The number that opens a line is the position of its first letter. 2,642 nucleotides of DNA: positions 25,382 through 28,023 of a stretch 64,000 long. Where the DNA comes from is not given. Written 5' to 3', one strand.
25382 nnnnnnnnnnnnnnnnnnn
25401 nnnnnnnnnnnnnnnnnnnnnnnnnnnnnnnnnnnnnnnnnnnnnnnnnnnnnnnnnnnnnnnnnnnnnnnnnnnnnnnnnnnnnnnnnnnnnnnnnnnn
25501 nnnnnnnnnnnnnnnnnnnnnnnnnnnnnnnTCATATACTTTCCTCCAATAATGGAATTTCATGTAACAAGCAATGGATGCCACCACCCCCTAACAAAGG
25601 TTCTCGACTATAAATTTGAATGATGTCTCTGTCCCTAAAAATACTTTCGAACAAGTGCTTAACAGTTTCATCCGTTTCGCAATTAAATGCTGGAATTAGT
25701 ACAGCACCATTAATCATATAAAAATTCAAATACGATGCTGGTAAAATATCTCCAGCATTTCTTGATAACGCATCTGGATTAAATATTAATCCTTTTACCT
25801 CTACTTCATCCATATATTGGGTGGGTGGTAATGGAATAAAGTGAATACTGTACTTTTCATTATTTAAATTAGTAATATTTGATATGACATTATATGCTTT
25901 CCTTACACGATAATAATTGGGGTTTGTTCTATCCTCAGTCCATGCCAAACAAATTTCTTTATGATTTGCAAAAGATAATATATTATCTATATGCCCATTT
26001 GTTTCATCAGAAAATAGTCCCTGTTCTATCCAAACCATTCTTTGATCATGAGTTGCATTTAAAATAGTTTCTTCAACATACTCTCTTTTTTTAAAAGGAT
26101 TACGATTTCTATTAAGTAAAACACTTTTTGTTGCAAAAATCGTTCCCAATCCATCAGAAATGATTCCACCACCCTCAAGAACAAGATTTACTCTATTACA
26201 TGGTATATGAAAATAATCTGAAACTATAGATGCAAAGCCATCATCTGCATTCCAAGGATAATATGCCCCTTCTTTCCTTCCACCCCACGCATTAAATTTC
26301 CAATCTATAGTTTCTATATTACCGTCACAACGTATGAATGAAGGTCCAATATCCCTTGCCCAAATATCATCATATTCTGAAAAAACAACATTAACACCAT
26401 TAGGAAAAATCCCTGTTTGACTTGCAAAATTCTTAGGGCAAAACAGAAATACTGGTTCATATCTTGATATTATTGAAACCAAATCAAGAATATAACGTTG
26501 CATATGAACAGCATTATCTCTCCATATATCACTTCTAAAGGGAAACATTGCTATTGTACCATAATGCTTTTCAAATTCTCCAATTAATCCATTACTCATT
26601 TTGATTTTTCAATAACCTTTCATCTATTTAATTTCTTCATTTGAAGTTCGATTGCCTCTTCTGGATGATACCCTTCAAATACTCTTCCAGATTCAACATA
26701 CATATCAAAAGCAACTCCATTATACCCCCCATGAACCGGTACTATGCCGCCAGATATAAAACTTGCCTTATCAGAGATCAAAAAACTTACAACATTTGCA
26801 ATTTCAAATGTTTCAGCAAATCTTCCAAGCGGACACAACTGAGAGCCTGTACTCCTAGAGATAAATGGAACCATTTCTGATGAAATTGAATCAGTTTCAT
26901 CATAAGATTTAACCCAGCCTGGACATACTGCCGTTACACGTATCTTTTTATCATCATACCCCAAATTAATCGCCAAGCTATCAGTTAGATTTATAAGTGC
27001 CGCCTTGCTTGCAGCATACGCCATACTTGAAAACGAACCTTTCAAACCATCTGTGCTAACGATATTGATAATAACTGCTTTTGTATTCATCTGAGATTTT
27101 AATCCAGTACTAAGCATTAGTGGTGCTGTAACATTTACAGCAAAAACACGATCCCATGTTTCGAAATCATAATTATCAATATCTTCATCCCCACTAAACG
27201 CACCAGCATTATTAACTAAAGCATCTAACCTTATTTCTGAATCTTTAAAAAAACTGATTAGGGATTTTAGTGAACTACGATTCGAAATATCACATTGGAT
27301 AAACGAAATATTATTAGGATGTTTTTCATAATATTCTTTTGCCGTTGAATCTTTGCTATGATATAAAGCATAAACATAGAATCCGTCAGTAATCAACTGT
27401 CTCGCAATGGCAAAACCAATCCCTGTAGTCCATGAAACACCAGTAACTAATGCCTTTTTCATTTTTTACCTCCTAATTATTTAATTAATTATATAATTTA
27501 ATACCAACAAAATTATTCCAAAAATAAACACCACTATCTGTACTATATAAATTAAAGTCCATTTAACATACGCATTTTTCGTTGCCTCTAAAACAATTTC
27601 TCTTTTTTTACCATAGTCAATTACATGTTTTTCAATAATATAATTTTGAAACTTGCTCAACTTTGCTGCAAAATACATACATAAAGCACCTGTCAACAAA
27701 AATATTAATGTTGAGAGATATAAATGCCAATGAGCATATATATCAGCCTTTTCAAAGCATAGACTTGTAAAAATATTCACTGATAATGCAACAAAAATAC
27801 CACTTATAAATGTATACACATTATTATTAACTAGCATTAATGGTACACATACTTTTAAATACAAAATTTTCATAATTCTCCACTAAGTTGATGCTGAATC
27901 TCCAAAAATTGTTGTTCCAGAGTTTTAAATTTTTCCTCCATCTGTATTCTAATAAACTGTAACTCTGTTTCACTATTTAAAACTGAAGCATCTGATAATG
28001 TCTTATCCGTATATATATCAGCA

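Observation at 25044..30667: Seven-gene operon (HTH, rSAM/SPASM, PAS, TM, SDR, agmatine-deiminase/PAD fold, SET) next to Gabija: candidate undescribed system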

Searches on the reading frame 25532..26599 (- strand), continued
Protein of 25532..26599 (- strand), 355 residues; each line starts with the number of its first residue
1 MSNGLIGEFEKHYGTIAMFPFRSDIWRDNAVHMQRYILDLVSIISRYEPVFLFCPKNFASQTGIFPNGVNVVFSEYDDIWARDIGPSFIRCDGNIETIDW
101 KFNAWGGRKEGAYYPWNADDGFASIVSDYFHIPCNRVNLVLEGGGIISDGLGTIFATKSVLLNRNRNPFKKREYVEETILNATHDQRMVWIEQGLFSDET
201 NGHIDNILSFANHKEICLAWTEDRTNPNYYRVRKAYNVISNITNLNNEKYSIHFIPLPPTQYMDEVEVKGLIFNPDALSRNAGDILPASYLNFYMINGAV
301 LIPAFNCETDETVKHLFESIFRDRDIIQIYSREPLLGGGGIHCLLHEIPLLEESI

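Call 31: find_encoding_contigs(protein=P0062, flank=10000, max_places=3)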
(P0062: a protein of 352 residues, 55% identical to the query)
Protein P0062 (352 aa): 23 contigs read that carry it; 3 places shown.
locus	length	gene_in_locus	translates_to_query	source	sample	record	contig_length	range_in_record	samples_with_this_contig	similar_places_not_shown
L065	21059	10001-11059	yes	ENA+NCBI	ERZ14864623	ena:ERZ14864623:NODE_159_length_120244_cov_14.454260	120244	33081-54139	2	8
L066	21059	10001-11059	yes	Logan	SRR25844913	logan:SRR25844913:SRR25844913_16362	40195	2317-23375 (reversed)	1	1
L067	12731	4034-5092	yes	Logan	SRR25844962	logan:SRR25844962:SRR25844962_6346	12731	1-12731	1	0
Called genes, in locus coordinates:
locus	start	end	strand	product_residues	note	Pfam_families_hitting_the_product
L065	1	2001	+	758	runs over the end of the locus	PF19732:SpoIIE_N, PF07228:SpoIIE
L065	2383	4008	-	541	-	PF00239:Resolvase, PF07508:Recombinase, PF13408:Zn_ribbon_recom, PF14287:DUF4368 (weak)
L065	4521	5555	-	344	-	PF01076:Mob_Pre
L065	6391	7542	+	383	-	PF04055:Radical_SAM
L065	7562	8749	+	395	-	PF00989:PAS (weak)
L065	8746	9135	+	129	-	-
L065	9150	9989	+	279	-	PF00106:adh_short, PF08659:KR, PF13561:adh_short_C2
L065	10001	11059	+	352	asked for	PF04371:PAD_porph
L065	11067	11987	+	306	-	PF00856:SET, PF00583:Acetyltransf_1, PF13673:Acetyltransf_10, PF13508:Acetyltransf_7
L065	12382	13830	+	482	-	PF13306:LRR_5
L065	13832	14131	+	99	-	-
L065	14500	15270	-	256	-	PF07786:HGSNAT_cat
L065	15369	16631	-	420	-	PF02403:Seryl_tRNA_N, PF00587:tRNA-synt_2b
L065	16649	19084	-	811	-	PF00133:tRNA-synt_1, PF09334:tRNA-synt_1g, PF13603:tRNA-synt_1_2, PF00133:tRNA-synt_1, PF08264:Anticodon_1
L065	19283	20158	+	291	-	PF02219:MTHFR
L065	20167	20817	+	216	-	-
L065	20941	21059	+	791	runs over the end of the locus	PF02574:S-methyl_trans, PF00809:Pterin_bind, PF02607:B12-binding_2, PF02310:B12-binding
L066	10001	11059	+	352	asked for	PF04371:PAD_porph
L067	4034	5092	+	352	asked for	PF04371:PAD_porph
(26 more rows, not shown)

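Call 56: list_cluster_members(proteins=[P0001, P0121, P0242, P0232])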
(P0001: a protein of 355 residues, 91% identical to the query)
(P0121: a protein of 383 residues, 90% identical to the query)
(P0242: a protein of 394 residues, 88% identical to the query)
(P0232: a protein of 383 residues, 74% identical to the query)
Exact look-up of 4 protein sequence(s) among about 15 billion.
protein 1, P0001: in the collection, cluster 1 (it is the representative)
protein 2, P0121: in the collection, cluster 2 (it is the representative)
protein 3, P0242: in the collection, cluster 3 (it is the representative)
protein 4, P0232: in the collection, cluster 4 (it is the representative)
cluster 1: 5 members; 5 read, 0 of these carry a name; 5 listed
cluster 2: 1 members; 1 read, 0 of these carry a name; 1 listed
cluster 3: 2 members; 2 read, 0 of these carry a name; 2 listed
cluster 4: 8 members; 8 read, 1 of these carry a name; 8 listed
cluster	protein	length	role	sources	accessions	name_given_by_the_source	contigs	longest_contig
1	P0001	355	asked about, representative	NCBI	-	-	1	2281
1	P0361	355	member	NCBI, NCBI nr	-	-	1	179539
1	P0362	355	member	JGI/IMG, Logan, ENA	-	-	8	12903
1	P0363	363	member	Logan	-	-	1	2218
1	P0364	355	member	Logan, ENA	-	-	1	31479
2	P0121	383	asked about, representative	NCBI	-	-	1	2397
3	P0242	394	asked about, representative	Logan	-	-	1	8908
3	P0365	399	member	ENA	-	-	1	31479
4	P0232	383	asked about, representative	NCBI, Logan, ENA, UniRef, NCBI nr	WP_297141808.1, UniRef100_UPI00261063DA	radical SAM protein [uncultured Eubacterium sp.] | radical SAM protein n=1 Tax=uncultured Eubacterium sp. TaxID=165185 RepID=UPI00261063DA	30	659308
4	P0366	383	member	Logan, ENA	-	-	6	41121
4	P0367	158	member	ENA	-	-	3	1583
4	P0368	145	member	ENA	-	-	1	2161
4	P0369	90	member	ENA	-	-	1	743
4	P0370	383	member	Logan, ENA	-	-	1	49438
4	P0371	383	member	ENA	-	-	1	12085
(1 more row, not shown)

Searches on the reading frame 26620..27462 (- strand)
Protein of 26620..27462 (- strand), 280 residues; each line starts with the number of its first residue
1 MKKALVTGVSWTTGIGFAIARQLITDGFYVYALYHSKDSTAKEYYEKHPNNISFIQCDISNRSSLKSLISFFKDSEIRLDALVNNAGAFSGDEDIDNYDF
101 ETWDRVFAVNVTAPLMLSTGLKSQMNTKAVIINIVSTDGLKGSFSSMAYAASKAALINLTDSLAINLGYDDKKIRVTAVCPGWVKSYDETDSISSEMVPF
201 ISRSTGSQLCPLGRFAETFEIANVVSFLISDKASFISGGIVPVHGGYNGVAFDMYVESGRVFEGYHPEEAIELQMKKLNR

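Call 3: search_protein_families(library=pfam, proteins=[window:26620-27462:-], max_evalue=0.01)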
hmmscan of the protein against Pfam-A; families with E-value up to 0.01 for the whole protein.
window:26620-27462:- (280 aa): 5 families
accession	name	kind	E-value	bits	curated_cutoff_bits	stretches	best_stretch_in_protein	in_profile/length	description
PF13561.12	adh_short_C2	-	3.4e-45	154.9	27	1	8-248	1-236/236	Enoyl-(Acyl carrier protein) reductase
PF00106.31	adh_short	-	3.9e-40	137.9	26.6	1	2-186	1-184/195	short chain dehydrogenase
PF08659.16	KR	-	5.4e-11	43.2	22.6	1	6-156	5-156/180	KR domain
PF01370.27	Epimerase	-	0.0009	19.2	20.9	1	5-109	2-94/240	NAD dependent epimerase/dehydratase family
PF16363.11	GDP_Man_Dehyd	-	0.0011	19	27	1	5-75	1-77/332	GDP-mannose 4,6 dehydratase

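Call 4: search_protein_families(library=ncbifam, proteins=[window:26620-27462:-], max_evalue=0.01)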
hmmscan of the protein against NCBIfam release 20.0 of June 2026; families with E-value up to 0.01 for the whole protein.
window:26620-27462:- (280 aa): 226 families (the best 25 are shown)
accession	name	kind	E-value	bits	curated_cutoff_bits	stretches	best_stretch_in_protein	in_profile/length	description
NF005559.1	PRK07231.1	subfamily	8.9e-46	156.4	215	1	2-247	5-247/249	glucose 1-dehydrogenase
NF009466.0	PRK12826.1-2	subfamily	2.9e-43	148.1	222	1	2-247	4-244/248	3-oxoacyl-ACP reductase FabG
NF052558.1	MBtsdlDhBudC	equivalog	4e-43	147.8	270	1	2-248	4-242/250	meso-2,3-butanediol dehydrogenase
NF006121.0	PRK08265.1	subfamily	2.7e-41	141.8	294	1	2-253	8-251/263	short chain dehydrogenase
TIGR01830.1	3oxo_ACP_reduc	equivalog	4.2e-41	141.2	297.75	1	4-246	1-237/239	3-oxoacyl-[acyl-carrier-protein] reductase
NF005893.0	PRK07856.1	equivalog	8.3e-40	136.7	255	1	2-252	10-246/255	SDR family oxidoreductase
NF009464.0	PRK12824.1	subfamily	5.3e-39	134.4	269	1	2-248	3-243/245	3-oxoacyl-ACP reductase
NF005067.0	PRK06484.1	equivalog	1.2e-38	132.9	713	1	4-250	12-254/524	short chain dehydrogenase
NF053701.1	CsHdxCHCADhChcB2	equivalog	1.8e-38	132.5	350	1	3-248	5-243/245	cis-4-hydroxycyclohexanecarboxylate dehydrogenase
NF004198.0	PRK05653.1-3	equivalog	8.3e-38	130.2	296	1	2-247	8-246/248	3-oxoacyl-ACP reductase FabG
NF004791.0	PRK06138.1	equivalog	3e-37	128.3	312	1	3-247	7-249/252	SDR family oxidoreductase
TIGR01829.1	AcAcCoA_reduct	subfamily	3.9e-37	128.2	302.1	1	4-247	3-240/242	acetoacetyl-CoA reductase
TIGR01963.1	PHB_DH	subfamily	2.9e-35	121.7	307.05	1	2-247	2-252/255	3-hydroxybutyrate dehydrogenase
NF053542.1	FlxB_rubin_SDR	equivalog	1.5e-34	119.8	340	1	2-246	1-238/239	flexirubin biosynthesis SDR family reductase FlxB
NF047420.2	EF_P_mod_YmfI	equivalog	2.1e-34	119.3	238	1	4-247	2-235/236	elongation factor P 5-aminopentanone reductase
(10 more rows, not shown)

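Call 5: search_protein_families(library=padloc, proteins=[window:26620-27462:-], max_evalue=0.01)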
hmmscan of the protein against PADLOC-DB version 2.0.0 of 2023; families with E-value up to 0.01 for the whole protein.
window:26620-27462:- (280 aa): 0 families

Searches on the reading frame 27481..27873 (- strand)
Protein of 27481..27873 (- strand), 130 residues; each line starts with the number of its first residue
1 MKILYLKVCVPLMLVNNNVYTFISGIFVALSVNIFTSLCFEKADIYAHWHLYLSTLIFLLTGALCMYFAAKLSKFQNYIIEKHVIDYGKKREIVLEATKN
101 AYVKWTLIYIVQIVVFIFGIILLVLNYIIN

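Call 3: search_protein_families(library=pfam, proteins=[window:27481-27873:-], max_evalue=0.01)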
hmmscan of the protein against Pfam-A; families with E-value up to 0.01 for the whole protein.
window:27481-27873:- (130 aa): 0 families

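Call 4: search_protein_families(library=ncbifam, proteins=[window:27481-27873:-], max_evalue=0.01)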
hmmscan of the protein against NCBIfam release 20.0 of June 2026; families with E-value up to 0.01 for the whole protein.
window:27481-27873:- (130 aa): 0 families

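Call 5: search_protein_families(library=padloc, proteins=[window:27481-27873:-], max_evalue=0.01)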
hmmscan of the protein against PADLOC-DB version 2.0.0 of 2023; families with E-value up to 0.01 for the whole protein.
window:27481-27873:- (130 aa): 0 families
